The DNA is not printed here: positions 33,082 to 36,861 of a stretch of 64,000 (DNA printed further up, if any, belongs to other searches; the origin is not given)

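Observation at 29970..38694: Putative three-gene operon: NfeD-like (YqiJ-like), flotillin (YqiK-like), then a giant 1820-aa MoxR/AAA_5 ATPase. Candidate uncharacterised flotillin-associated machine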

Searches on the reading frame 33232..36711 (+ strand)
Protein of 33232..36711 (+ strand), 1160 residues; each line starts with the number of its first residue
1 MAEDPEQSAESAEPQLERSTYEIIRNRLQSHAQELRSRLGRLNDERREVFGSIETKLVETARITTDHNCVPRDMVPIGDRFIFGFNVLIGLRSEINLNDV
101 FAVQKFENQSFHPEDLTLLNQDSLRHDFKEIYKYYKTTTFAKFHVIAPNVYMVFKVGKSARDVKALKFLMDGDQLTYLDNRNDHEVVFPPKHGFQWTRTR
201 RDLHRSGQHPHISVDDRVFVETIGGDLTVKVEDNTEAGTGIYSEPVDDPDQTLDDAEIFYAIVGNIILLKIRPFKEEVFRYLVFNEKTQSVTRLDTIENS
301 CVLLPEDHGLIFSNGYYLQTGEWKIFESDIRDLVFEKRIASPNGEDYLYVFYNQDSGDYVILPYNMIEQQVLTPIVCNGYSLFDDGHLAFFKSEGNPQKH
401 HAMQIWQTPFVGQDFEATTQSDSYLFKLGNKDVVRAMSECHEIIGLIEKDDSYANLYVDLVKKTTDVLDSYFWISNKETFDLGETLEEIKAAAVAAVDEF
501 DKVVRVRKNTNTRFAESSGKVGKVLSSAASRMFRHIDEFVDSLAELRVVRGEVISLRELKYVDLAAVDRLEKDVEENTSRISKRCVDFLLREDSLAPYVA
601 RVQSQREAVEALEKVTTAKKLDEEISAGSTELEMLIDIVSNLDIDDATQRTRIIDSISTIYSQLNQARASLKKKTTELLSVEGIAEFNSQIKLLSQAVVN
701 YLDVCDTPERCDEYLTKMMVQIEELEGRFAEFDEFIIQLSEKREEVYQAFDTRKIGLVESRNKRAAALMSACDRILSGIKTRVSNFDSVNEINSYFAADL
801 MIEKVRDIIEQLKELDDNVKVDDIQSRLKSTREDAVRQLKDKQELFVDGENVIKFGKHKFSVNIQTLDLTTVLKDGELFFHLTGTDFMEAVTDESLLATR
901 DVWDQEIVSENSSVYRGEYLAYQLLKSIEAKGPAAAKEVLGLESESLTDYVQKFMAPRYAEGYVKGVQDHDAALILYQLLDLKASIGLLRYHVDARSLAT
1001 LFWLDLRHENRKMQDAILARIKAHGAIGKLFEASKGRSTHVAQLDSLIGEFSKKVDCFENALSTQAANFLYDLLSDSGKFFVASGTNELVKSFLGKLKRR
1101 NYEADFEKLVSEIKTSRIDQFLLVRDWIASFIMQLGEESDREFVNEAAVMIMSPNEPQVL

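Call 64: predict_structure(alignment_id=A4)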
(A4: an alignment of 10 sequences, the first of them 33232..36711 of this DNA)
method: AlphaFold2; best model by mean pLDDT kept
length: 1160 residues; sequences in the alignment: 10
mean_pLDDT: 63.5   pTM: 0.31
mean pLDDT of the five models: 63.5, 59.6, 58.7, 56.4, 48.4
residues with pLDDT >= 90: 25; 70-90: 507; 50-70: 327; < 50: 301
segments of 3 or more residues with pLDDT < 50: 1-18, 52-57, 67-69, 181-196, 200-216, 232-238, 263-265, 295-333, 341-345, 364-378, 392-417, 763-772, 774-783, 785-869, 902-915, 958-965
pLDDT, mean of each block of 10 residues (from residue 1): 32 45 76 86 74 48 51 72 67 63 76 77 78 64 74 67 73 74 30 41 31 41 61 47 66 57 56 64 62 47 41 38 36 53 48 53 41 39 54 38 35 45 62 70 76 66 79 80 87 75 64 77 77 72 78 75 77 80 73 70 74 67 74 67 65 72 74 63 64 72 68 76 74 72 79 66 47 45 42 36 40 37 40 36 29 28 33 58 56 56 38 52 77 73 80 62 53 81 76 89 85 84 69 68 89 84 89 75 86 88 86 77 90 81 89 74
secondary structure, 60 per line:
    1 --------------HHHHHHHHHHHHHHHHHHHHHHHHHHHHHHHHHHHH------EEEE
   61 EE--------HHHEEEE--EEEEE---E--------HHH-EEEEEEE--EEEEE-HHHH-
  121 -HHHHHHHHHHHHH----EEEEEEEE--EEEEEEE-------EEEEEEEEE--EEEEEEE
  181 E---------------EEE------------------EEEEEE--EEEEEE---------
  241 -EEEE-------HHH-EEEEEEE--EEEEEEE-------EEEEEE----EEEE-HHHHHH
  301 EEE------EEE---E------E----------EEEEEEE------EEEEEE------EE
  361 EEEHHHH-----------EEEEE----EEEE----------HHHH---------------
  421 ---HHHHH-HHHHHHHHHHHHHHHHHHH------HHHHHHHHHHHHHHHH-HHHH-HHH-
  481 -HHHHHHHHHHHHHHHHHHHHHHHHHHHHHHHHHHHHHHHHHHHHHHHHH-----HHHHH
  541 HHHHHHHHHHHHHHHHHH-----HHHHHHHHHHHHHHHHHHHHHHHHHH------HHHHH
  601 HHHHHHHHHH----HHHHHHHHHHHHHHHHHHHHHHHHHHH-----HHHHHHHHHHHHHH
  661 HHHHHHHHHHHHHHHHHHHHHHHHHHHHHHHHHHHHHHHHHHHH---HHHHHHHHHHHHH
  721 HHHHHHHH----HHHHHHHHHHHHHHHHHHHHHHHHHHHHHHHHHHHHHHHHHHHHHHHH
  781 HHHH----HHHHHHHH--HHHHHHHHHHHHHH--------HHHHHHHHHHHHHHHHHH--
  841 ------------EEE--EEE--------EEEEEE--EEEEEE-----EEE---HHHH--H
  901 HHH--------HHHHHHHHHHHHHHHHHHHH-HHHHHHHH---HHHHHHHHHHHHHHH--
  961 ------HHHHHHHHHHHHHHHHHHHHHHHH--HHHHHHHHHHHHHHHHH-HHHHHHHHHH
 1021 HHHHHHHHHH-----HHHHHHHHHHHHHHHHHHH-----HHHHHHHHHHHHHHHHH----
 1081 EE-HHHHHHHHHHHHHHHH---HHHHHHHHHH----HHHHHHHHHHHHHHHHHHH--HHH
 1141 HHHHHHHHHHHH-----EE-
elements in order (helices of 4 or more, strands of 3 or more residues): H15-50 E57-62 E74-77 E80-84 E101-107 E110-114 H116-119 H122-134 E139-146 E149-155 E163-171 E174-181 E197-199 E218-223 E226-231 E242-245 E257-263 E266-272 E280-285 E290-293 H295-300 E301-303 E310-312 E334-340 E347-352 E359-363 H364-367 E379-383 E388-391 H402-405 H424-428 H430-448 H455-470 H472-475 H482-530 H536-558 H564-589 H596-610 H615-641 H647-704 H708-728 H733-784 H789-796 H799-812 H821-838 E853-855 E858-860 E869-874 E877-882 E888-890 H894-897 H900-903 H912-931 H933-940 H944-958 H967-990 H993-1009 H1011-1030 H1036-1054 H1060-1076 H1084-1099 H1103-1112 H1117-1135 H1138-1152
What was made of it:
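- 33331..34647 (+): DUF3686 domain (aa 34-472): all-beta, paired-strand repeats, consistent with a beta-propeller. AF2 strands at aa 57-391, low to moderate confidence (call 64).
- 34501..35751 (+): Long-helix / coiled-coil-like region (aa 424-840) that includes DUF7902 (aa 593-676, nt 35008-35259). AF2 helices of up to 58 residues (call 64).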

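Call 67: fold_search(model_id=the predicted structure, library=pdb)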
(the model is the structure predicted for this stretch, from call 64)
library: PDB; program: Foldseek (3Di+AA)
matches with E <= 10: 407; with E <= 0.001: 0
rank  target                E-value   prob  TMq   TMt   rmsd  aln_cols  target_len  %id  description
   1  7k58_C                5.8e-03  0.21  0.08  0.03  68.8      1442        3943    9  Structure of outer-arm dyneins bound to microtubule with microtubule binding state 1(MTBS-1) (released 2021-09-29)
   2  7pi2_J                6.1e-03  0.87  0.08  0.21  20.1       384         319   10  PfCyRPA bound to monoclonal antibody Cy.003 Fab fragment (released 2022-02-09)
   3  5ezo_A                1.0e-02  0.85  0.08  0.22  20.8       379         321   11  Crystal Structure of PfCyRPA in complex with an invasion-inhibitory antibody Fab. (released 2017-01-11)
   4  4c93_A                1.4e-02  0.20  0.05  0.10  25.8       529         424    9  Crystal structure of the carboxy-terminal domain of yeast Ctf4 bound to Pol alpha. (released 2014-04-30)
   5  2bkl_B                1.5e-02  0.60  0.07  0.11  26.8       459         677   12  Structural and Mechanistic Analysis of Two Prolyl Endopeptidases: Role of Inter-Domain Dynamics in Catalysis and Speci (released 2005-03-09)
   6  4c8s_A                1.5e-02  0.21  0.06  0.11  25.2       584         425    9  Crystal structure of the C-terminal region of yeast Ctf4 (released 2014-04-30)
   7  5ods_A                1.6e-02  0.16  0.07  0.10  30.7       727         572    9  Structure of a phosphoprotein-protein complex (released 2018-03-14)
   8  2bkl_A                2.0e-02  0.54  0.08  0.12  27.2       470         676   11  Structural and Mechanistic Analysis of Two Prolyl Endopeptidases: Role of Inter-Domain Dynamics in Catalysis and Speci (released 2005-03-09)
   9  7pi3_H                2.1e-02  0.85  0.08  0.22  20.2       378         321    8  PfCyRPA bound to Fab fragments from monoclonal antibodies Cy.003, Cy.004 and Cy.007 (released 2022-02-09)
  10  8glv_DA               2.1e-02  0.12  0.06  0.03  43.7      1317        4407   10  96-nm repeat unit of doublet microtubules from Chlamydomonas reinhardtii flagella (released 2023-05-31)
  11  7pi2_G                2.2e-02  0.69  0.08  0.22  20.1       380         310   10  PfCyRPA bound to monoclonal antibody Cy.003 Fab fragment (released 2022-02-09)
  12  9y6s_7K               2.6e-02  0.14  0.06  0.06  69.1      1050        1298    9  96-nm repeat of the Leishmania tarentolae doublet microtubule (released 2025-12-17)
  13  7pi3_V                2.8e-02  0.72  0.08  0.21  20.9       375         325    9  PfCyRPA bound to Fab fragments from monoclonal antibodies Cy.003, Cy.004 and Cy.007 (released 2022-02-09)
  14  7ne7                  3.2e-02  0.38  0.07  0.09  26.7       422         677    7  oligopeptidase B from S. proteomaculans with modified hinge region in complex with N-[(1S)-5-amino-1-(chloroacetyl)penty (released 2021-02-17)
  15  8j07_i8               3.5e-02  0.11  0.06  0.05  54.1      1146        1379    8  96nm repeat of human respiratory doublet microtubule and associated axonemal complexes (released 2023-07-26)
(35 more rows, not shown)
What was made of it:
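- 33331..34647 (+): The weak Foldseek matches are to beta-propellers such as CyRPA, prolyl oligopeptidase, Ctf4 and the clathrin terminal domain, all E>=6e-3 (call 67).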
